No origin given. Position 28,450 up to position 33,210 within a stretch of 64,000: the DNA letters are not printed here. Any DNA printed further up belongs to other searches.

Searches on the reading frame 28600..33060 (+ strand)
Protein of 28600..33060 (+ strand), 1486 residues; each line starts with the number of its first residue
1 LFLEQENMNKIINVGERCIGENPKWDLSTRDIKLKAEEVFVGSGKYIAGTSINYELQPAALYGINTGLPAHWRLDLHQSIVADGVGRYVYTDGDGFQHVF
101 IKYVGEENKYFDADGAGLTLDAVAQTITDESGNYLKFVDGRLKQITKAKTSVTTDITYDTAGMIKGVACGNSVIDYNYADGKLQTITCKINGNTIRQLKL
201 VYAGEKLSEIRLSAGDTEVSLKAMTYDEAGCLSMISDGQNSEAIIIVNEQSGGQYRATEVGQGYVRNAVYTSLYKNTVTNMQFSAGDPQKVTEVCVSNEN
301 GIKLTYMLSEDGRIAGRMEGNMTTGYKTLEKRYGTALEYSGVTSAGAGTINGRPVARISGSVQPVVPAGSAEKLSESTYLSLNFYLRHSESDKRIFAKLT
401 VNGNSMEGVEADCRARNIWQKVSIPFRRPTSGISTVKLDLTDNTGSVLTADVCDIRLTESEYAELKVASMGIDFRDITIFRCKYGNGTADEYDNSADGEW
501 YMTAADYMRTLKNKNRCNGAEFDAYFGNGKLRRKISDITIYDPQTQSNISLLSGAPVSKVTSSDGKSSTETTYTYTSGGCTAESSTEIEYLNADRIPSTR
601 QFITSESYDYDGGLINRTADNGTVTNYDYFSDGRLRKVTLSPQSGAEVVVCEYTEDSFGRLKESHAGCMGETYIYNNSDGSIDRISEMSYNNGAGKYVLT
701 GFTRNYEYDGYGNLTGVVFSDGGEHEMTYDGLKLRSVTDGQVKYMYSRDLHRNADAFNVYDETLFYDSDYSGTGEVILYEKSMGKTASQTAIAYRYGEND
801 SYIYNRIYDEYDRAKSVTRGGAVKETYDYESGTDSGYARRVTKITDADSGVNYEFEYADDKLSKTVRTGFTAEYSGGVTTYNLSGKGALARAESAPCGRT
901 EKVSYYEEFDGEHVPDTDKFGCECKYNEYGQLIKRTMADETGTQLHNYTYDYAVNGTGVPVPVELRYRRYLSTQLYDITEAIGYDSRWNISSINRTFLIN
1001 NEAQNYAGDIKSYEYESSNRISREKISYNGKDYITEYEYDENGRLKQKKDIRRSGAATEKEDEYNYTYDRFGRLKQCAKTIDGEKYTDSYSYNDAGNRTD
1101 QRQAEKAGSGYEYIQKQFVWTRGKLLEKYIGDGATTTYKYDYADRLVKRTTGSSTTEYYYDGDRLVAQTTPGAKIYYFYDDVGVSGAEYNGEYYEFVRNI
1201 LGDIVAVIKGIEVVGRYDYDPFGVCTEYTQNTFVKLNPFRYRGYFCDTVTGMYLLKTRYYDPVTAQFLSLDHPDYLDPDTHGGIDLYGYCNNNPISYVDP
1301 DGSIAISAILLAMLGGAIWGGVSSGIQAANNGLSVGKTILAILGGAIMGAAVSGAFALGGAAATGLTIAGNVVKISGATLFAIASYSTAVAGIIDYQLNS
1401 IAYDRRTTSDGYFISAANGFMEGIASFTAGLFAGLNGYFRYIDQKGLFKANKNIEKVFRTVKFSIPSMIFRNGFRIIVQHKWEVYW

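Call 9: search_protein_families(library=pfam, proteins=[window:28600-33060:+], max_evalue=0.001)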
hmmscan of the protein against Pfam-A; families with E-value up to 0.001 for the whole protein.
window:28600-33060:+ (1486 aa): 1 family
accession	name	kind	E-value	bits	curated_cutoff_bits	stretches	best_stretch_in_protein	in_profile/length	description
PF05593.20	RHS_repeat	-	4.5e-05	24.2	22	0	1122-1155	4-37/38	RHS Repeat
